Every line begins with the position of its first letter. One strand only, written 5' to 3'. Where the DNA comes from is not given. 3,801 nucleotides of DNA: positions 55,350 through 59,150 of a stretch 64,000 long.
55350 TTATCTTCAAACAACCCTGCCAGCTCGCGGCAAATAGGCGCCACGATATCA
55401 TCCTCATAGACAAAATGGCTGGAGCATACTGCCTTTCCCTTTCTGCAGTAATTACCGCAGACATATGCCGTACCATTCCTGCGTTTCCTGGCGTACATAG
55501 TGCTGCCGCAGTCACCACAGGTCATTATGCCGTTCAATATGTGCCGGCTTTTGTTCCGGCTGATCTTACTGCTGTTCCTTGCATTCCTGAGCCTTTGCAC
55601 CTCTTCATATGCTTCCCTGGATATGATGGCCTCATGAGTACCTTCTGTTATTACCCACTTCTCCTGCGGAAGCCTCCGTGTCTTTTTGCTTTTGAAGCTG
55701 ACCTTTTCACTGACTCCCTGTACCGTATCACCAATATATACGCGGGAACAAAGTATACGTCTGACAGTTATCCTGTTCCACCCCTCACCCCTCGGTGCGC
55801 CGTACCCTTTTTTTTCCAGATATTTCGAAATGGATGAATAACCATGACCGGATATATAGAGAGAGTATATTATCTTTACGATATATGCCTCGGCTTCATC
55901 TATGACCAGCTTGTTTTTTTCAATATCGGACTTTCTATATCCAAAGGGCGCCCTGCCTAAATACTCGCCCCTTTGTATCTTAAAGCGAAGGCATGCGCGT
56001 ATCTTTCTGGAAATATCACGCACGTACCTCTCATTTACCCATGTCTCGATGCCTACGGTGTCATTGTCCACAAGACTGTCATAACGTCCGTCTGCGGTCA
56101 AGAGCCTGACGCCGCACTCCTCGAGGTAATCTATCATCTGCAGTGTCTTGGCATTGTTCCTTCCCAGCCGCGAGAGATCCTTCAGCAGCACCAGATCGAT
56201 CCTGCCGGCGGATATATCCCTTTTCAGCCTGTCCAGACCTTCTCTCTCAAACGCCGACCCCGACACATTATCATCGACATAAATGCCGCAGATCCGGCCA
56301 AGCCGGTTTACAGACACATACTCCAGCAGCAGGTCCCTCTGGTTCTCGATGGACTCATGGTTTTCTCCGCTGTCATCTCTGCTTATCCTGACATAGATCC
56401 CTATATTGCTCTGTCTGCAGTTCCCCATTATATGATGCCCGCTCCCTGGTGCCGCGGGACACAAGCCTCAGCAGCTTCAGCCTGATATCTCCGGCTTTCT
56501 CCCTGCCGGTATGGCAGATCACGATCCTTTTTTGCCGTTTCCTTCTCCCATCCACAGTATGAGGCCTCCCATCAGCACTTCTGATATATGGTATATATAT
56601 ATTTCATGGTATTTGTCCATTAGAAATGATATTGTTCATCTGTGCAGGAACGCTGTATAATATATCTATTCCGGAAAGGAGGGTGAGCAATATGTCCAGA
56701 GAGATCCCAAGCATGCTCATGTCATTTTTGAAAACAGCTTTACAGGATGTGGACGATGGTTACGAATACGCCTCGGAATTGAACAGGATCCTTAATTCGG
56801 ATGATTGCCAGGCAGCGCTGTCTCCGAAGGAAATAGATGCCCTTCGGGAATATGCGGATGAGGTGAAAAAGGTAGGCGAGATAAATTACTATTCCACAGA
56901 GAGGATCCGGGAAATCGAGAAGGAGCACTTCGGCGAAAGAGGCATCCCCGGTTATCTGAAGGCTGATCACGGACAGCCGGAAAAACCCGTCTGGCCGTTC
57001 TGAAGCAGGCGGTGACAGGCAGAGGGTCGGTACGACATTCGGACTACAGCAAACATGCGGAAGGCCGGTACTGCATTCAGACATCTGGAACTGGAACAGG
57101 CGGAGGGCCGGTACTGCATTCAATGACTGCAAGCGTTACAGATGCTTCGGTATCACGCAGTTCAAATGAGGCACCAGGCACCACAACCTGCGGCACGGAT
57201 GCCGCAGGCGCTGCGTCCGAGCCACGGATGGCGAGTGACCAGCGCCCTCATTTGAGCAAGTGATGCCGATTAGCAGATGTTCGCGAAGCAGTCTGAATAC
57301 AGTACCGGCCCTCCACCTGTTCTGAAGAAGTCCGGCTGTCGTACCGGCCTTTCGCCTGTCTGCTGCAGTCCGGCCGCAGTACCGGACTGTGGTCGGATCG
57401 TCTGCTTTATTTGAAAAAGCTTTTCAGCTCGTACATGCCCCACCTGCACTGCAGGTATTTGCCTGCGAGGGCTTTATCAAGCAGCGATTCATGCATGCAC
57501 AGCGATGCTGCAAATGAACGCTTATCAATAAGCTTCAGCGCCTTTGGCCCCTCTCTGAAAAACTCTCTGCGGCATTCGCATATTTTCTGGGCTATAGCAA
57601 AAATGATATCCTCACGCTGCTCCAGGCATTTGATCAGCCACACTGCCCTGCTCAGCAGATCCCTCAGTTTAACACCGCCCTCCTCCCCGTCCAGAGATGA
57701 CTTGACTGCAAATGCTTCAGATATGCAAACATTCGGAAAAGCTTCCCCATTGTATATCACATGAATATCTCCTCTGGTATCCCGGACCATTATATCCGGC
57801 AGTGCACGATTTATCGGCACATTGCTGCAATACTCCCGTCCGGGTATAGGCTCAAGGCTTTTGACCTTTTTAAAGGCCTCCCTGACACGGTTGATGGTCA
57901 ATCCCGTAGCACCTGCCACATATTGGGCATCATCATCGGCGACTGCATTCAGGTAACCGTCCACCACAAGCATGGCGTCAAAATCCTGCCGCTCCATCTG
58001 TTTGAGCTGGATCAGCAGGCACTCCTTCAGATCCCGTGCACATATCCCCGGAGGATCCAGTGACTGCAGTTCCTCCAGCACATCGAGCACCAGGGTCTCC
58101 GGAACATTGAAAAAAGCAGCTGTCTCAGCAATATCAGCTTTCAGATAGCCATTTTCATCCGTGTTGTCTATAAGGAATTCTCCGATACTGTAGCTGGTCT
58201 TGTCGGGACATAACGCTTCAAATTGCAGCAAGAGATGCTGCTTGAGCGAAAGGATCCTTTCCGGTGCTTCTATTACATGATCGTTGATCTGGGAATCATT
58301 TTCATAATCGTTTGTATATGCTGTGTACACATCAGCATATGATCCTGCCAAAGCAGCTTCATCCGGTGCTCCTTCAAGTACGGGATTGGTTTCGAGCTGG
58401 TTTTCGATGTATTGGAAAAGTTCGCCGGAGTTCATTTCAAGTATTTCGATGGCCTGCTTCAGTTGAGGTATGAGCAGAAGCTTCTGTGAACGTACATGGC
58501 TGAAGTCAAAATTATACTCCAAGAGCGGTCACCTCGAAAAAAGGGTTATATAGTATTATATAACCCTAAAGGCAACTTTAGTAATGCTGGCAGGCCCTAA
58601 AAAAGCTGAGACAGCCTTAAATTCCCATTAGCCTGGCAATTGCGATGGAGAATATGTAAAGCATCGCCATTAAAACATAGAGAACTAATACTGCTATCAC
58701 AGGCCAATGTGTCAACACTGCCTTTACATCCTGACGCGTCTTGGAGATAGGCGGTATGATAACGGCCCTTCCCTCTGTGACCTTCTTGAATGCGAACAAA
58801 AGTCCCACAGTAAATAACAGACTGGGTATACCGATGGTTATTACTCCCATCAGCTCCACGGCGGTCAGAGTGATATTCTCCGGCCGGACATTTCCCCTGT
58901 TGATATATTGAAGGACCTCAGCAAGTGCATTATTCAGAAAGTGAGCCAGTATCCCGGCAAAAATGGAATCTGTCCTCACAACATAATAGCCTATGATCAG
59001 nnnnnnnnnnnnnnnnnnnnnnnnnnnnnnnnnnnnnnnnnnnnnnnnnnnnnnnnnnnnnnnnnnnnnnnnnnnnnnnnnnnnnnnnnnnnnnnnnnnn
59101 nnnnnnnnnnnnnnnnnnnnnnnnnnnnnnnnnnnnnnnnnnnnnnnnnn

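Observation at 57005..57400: About 400-bp nested palindrome with three phased CGGTAC-containing units per arm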

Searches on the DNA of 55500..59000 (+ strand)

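Call 4: search_rna_families(source=window, start=55500, end=59000, threshold=evalue, max_evalue=1, show_alignments=3)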
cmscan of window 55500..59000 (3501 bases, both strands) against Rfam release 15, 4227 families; matches with E-value up to 1: 2.
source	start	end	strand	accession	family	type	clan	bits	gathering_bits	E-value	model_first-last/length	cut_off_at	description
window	57145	57271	+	RF01731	TwoAYGGAY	Cis-reg;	CL00106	32.8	43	0.016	1-168/168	no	TwoAYGGAY RNA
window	58158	58223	+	RF00262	sar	Gene; antisense;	-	22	43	0.41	1-68/68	no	sar RNA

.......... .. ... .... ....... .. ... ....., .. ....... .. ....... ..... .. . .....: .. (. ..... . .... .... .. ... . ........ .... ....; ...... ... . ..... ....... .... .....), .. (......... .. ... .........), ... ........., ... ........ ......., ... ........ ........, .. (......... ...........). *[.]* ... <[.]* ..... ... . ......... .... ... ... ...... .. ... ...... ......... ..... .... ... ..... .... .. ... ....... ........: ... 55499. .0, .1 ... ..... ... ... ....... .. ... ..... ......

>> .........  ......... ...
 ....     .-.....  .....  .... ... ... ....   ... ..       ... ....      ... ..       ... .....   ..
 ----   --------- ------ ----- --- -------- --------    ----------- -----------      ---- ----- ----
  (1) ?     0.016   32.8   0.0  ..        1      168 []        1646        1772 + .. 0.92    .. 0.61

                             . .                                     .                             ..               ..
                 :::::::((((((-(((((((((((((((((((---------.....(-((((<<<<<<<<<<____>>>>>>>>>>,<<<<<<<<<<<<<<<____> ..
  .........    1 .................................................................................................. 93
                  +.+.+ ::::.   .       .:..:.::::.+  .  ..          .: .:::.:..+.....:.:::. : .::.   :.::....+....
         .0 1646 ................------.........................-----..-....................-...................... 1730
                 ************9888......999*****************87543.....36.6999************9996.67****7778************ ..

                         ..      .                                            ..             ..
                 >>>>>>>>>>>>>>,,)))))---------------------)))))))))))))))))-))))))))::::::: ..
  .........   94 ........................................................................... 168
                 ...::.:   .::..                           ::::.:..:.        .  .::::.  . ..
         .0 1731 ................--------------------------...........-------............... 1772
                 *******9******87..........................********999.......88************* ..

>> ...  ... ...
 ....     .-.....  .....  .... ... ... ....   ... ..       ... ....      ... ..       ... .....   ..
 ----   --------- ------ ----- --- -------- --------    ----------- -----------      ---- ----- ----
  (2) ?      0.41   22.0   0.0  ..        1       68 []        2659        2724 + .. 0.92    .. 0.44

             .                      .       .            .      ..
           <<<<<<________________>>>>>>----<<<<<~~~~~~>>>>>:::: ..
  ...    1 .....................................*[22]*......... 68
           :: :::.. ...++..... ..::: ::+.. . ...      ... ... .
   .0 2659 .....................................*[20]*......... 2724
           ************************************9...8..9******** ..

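Call 16: search_dna_similar(query=window:56990-57410:+, collection=phages, mode=distant, max_evalue=0.01)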
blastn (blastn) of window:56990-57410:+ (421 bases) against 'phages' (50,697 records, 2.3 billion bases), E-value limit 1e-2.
No match.

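Call 17: search_dna_similar(query=window:56990-57410:+, collection=plasmids, mode=distant, max_evalue=0.01)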
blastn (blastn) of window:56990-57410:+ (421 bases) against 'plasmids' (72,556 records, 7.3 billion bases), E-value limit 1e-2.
No match.

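Call 67: build_rna_model(alignment_id=A3)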
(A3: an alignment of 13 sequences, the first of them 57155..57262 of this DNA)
Model R1 built from alignment A3 (13 sequences, 129 columns); structure: RNAalifold consensus.
model positions 110; base pairs 27; branch points 1; effective number of sequences 1.25; information 0.59 bits per position. Calibrated on 0.2 Mb of random sequence (short: E-values are rough).
structure used (alignment columns):
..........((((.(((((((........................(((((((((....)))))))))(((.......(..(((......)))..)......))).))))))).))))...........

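Call 68: search_with_rna_model(model_id=R1, sources=[window, L001, L003, L004, L006, L007, L008, L009, L010, L011, L012, L013, L014, L015, L016, L017, L018, L019, L020, L021, L022, L023, L024, L025, L026, L027, L028, L029, L031, L032, L033, L034, L035, L036, L037, L038, L039, L040, L041, L042, L043, L044, L045, L046, L047, L048, L049, L050, L051, L053, L054, L055, L057, L058, L060, L061, L062, L063, L064, L065, L067, L068, L069, L070, L071, L073, L074, L075, L076, L077, L078, L080, L081, L082, L083, L084, L085, L086, L087, L088, L089, L090, L091, L092, L093, L094, L095, L096, L097, L098, L099, L100, L101, L102, L127, L128, L134, L135, L139, L140], max_evalue=0.1)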
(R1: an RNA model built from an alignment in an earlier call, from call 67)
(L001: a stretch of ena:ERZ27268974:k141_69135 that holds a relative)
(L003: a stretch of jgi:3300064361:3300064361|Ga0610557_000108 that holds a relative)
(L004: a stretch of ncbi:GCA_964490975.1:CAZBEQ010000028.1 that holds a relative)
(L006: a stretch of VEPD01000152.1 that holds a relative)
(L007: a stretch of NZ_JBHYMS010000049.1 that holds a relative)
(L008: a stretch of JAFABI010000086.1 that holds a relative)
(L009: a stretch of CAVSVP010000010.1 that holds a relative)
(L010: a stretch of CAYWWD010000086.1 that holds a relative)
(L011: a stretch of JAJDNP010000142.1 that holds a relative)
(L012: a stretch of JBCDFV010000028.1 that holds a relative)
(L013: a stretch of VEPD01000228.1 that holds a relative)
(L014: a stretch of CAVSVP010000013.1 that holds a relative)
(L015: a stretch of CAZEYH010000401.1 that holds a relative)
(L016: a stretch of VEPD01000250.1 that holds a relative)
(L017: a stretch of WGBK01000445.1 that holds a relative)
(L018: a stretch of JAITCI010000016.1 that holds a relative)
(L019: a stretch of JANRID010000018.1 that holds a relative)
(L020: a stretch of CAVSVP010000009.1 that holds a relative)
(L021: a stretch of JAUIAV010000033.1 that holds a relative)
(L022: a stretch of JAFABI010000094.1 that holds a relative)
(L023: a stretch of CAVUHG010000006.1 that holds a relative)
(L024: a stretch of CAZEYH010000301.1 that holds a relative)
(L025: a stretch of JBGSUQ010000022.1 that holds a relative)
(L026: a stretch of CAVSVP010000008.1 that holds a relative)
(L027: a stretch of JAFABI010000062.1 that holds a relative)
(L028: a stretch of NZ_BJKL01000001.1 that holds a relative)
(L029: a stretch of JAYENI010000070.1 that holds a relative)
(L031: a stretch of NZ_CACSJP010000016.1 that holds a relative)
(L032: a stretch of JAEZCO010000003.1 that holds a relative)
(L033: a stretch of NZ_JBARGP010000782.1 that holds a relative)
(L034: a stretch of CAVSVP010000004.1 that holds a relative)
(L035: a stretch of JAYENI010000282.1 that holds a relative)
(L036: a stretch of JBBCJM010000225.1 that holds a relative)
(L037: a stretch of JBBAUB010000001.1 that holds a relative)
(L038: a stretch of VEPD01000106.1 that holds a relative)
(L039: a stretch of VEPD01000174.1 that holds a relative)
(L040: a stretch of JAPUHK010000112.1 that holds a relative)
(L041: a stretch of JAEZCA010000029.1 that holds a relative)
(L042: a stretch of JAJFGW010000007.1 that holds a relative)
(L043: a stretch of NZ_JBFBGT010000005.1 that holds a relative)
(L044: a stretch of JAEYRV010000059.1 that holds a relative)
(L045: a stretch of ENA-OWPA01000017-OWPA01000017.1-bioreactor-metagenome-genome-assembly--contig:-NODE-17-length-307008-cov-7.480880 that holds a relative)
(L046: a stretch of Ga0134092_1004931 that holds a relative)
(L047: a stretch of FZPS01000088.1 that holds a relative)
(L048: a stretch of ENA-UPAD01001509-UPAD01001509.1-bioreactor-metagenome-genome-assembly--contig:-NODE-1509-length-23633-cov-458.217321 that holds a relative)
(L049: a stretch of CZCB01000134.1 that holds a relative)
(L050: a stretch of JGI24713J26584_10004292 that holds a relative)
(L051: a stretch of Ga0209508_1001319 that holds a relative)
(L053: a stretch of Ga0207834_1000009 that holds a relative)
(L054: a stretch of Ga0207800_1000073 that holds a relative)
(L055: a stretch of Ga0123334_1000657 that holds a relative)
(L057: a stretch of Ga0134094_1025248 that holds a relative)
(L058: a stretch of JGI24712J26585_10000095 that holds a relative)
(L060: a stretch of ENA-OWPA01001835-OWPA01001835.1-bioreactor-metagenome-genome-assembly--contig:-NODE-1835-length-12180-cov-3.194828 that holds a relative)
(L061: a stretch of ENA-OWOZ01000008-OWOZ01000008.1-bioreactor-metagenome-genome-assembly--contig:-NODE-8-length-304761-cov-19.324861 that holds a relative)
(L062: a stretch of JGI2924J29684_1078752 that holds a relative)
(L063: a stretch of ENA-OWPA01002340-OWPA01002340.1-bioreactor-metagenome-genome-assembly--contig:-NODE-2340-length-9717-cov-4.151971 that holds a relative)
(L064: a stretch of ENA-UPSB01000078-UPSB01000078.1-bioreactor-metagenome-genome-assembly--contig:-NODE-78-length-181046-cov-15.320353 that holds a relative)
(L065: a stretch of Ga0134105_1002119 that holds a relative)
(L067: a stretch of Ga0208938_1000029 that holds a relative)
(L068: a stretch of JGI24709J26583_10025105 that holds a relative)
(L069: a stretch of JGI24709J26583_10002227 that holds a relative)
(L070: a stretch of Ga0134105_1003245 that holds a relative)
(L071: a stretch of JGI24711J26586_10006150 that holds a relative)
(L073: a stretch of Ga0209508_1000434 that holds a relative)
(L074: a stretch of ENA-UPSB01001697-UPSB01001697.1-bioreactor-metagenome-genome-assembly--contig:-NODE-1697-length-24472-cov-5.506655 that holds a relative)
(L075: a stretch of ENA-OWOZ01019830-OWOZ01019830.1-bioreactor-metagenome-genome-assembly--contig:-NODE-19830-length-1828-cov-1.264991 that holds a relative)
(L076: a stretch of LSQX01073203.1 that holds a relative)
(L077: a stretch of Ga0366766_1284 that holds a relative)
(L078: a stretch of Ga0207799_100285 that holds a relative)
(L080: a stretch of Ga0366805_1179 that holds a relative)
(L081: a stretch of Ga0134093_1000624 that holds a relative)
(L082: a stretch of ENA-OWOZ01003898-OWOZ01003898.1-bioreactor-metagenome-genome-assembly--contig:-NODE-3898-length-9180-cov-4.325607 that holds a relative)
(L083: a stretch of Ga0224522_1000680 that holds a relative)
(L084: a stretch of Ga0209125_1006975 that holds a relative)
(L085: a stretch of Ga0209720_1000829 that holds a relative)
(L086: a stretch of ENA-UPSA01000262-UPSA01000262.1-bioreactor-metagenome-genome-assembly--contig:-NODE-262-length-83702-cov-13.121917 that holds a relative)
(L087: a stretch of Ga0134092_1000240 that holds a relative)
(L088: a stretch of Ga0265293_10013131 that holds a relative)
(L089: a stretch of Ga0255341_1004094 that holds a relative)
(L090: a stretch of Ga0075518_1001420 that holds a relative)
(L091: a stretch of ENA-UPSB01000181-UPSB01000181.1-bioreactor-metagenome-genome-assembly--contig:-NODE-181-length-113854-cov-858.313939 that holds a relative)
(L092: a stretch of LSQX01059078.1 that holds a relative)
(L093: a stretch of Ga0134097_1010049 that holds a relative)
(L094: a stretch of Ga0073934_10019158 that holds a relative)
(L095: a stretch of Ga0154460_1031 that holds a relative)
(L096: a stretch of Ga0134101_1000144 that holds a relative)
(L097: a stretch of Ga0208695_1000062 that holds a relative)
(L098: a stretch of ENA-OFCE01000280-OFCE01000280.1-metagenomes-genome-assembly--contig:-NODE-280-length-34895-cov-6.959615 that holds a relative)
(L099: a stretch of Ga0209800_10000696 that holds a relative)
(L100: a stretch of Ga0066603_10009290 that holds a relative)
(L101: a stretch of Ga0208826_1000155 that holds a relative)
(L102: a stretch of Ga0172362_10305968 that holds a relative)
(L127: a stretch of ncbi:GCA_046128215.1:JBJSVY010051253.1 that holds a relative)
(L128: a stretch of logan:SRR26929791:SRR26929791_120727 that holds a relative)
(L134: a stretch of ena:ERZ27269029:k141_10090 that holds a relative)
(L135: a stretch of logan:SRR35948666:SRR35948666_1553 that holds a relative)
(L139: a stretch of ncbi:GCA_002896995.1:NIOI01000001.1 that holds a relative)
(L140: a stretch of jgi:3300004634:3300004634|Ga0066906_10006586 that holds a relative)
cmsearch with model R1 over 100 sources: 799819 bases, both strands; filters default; matches with E-value up to 0.1: 47.
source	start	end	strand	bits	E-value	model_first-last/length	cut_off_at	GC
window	57152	57261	+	122.2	9.1e-28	1-110/110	no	0.63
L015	79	189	-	120.9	2e-27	1-110/110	no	0.6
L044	6046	6156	-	120.1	3.2e-27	1-110/110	no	0.6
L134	854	964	+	119.8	3.8e-27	1-110/110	no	0.6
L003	5248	5358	-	118.8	6.7e-27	1-110/110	no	0.62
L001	5208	5318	+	116.8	2.2e-26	1-110/110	no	0.59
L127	2209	2319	+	112.1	3.4e-25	1-110/110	no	0.62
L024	4010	4120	+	107.6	4.9e-24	1-110/110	no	0.57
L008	6404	6520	+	107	6.9e-24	1-110/110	no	0.65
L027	3066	3185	+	104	4e-23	1-110/110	no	0.62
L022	652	768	+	102.2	1.1e-22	1-110/110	no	0.66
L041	1600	1708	-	101.2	2e-22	1-110/110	no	0.61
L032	2652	2748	+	93.8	1.5e-20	1-110/110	no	0.66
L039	1533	1634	+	73.8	2e-15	1-110/110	no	0.59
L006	2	103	-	73.7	2e-15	1-110/110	no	0.61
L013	7396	7481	-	70.2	1.6e-14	16-110/110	5'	0.63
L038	3166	3251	-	70.2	1.6e-14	16-110/110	5'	0.63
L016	5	86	+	68.3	5e-14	13-102/110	no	0.63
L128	1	79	-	58.9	1.2e-11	1-78/110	3'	0.63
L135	1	43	+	39.2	1.2e-06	68-110/110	5'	0.58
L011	1187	1276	-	34.3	2.2e-05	1-110/110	no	0.6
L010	4233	4320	+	32.6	6e-05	1-110/110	no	0.66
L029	6890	6997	+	31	0.00015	1-110/110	no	0.58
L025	4444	4496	+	30.4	0.00021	25-94/110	no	0.66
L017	2327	2420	+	30.1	0.00025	1-110/110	no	0.55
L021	2612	2719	-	28.4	0.00067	1-110/110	no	0.64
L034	3010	3119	+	26.6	0.002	1-110/110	no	0.49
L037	2476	2530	-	26.1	0.0026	36-94/110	no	0.78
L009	842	946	+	25.6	0.0035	1-110/110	no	0.5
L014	6695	6812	-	24.8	0.0055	1-110/110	no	0.48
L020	4666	4785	-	23.9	0.0095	1-110/110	no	0.52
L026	5989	6098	-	23.5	0.012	1-110/110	no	0.51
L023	3751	3772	+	23.3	0.014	36-57/110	no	0.77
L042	5034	5055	-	23.3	0.014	36-57/110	no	0.77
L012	91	112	+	23.3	0.014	36-57/110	no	0.77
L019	2381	2402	-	23.3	0.014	36-57/110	no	0.77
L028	4239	4328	+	23.2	0.015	1-110/110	no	0.53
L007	3530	3549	-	21.2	0.046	37-56/110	no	0.75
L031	5675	5694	+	21.2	0.046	37-56/110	no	0.75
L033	6597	6616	+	21.2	0.046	37-56/110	no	0.75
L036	7301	7320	+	21.2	0.046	37-56/110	no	0.75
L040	7953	7972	-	21.2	0.046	37-56/110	no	0.75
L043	7596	7615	-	21.2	0.046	37-56/110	no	0.75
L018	3869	3888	-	21.2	0.046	37-56/110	no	0.75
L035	5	24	+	21.2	0.046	37-56/110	no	0.75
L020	1957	2042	+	20.8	0.059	1-110/110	no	0.5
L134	847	951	-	20.6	0.066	1-110/110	no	0.64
